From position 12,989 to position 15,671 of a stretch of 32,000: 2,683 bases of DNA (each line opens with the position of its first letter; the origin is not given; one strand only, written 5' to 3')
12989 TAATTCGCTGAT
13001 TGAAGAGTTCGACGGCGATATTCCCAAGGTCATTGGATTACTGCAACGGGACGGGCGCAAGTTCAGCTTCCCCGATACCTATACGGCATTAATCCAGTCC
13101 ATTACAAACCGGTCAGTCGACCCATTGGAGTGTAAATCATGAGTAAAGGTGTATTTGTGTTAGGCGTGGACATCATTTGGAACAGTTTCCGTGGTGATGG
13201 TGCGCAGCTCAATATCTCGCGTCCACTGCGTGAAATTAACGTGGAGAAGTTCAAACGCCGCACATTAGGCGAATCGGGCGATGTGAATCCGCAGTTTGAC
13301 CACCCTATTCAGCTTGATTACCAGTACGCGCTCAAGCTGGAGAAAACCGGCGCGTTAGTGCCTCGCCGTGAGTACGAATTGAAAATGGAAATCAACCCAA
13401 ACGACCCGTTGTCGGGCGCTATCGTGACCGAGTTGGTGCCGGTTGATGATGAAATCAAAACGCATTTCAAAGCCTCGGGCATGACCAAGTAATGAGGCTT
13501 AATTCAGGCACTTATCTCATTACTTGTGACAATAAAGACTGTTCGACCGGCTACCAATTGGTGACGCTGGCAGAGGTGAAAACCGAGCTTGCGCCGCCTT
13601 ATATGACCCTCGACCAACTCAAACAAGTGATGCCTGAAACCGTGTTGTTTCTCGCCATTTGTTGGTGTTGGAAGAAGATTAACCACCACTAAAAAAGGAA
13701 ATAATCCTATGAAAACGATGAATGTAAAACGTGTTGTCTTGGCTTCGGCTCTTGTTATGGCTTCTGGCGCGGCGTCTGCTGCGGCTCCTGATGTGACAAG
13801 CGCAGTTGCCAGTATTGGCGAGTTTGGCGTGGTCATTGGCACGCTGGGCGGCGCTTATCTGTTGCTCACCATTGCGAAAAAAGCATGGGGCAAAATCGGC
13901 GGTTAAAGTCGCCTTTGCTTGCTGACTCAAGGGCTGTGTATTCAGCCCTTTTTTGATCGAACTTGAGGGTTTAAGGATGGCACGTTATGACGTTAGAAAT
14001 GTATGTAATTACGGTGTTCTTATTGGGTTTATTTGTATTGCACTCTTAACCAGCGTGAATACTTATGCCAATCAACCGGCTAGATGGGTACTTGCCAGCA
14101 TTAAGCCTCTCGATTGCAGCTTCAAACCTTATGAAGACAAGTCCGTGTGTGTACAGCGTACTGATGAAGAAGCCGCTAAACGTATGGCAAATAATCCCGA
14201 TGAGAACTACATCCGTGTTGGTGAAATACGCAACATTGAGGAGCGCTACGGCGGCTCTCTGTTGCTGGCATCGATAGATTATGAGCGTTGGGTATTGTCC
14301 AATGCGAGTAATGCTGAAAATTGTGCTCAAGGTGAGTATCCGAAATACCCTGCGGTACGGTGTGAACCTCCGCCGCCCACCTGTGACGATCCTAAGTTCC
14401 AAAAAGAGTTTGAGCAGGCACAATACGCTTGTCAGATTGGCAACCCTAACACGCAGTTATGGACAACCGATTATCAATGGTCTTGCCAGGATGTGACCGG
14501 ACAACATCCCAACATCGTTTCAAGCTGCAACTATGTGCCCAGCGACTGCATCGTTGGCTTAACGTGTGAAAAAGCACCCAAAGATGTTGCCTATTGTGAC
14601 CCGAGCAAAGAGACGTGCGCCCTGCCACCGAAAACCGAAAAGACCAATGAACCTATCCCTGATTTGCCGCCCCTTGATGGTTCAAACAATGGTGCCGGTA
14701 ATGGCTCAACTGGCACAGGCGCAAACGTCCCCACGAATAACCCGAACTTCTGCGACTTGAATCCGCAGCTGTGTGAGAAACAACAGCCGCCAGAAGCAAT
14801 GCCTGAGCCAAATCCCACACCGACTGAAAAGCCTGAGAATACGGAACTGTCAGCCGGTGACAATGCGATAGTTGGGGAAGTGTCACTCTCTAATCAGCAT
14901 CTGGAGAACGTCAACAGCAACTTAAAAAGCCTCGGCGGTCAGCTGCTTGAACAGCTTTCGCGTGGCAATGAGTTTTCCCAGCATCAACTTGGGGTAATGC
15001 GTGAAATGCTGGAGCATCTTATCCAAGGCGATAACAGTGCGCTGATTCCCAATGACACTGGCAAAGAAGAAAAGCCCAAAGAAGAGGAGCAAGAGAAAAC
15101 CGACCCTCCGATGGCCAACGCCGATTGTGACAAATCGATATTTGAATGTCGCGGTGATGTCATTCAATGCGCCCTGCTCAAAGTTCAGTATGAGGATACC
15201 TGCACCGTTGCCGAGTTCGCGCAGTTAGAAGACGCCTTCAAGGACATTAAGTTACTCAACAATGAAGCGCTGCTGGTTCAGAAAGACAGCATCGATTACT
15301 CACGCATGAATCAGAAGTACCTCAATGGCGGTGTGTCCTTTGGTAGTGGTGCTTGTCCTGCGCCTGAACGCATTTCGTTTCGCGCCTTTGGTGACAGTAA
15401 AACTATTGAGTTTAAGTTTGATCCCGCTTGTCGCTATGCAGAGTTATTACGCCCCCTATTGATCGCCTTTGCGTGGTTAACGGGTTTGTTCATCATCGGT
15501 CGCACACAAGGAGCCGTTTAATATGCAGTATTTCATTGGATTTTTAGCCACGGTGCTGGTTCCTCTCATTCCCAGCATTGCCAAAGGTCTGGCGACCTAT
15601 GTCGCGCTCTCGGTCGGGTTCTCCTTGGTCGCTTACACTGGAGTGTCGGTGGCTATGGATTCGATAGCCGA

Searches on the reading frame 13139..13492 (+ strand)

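Call 11: search_protein_families(library=pfam, proteins=[window:13139-13492:+], max_evalue=0.01)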
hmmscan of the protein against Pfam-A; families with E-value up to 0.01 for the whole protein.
window:13139-13492:+ (117 aa): 1 family
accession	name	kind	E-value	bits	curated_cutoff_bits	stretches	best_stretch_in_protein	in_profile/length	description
PF06950.17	DUF1293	-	3.7e-49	165.8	27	1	6-114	1-109/110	Protein of unknown function (DUF1293)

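Call 12: search_protein_families(library=phrogs, proteins=[window:13139-13492:+], max_evalue=0.001)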
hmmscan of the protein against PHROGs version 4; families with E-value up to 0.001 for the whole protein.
window:13139-13492:+ (117 aa): 2 families
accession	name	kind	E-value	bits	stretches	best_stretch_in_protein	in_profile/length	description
phrog_1410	-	DNA, RNA and nucleotide metabolism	8.5e-45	152.5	1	5-113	2-109/113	single strand DNA binding protein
phrog_37566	-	unknown function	1.9e-21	76.6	1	69-113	3-47/51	-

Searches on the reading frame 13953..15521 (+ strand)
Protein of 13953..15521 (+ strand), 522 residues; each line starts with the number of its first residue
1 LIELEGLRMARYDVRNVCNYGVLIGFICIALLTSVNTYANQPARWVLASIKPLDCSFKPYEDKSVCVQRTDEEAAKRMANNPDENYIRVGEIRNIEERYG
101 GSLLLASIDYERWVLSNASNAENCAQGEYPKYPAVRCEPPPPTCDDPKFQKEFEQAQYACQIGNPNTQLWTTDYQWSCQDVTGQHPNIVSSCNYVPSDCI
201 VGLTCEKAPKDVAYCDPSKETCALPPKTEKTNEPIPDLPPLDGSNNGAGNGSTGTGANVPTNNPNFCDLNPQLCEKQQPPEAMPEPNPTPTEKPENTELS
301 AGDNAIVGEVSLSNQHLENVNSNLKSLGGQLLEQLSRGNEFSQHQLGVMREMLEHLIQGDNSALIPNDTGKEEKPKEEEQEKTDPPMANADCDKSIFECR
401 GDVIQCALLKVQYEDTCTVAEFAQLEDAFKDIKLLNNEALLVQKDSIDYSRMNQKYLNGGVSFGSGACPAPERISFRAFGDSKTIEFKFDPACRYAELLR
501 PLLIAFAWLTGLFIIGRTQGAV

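Call 11: search_protein_families(library=pfam, proteins=[window:13953-15521:+], max_evalue=0.01)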
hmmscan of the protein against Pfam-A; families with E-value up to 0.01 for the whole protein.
window:13953-15521:+ (522 aa): 1 family
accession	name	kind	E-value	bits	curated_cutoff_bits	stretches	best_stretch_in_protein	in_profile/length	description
PF05616.18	Neisseria_TspB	-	0.00071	18.6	20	1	446-518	441-513/517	Neisseria meningitidis TspB protein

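Call 12: search_protein_families(library=phrogs, proteins=[window:13953-15521:+], max_evalue=0.001)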
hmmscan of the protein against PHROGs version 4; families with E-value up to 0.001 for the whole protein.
window:13953-15521:+ (522 aa): 5 families
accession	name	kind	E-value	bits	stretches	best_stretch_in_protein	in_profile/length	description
phrog_4352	-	unknown function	1e-29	104.8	1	374-519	331-478/479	-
phrog_7568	-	unknown function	2.6e-10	41.3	1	234-515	278-424/433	-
phrog_20131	-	unknown function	4.3e-09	36.6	1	416-516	302-397/403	-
phrog_13221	-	unknown function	1.2e-05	25.8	1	465-515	372-418/427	-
phrog_19149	-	unknown function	1.4e-05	25.6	1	463-520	342-399/403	-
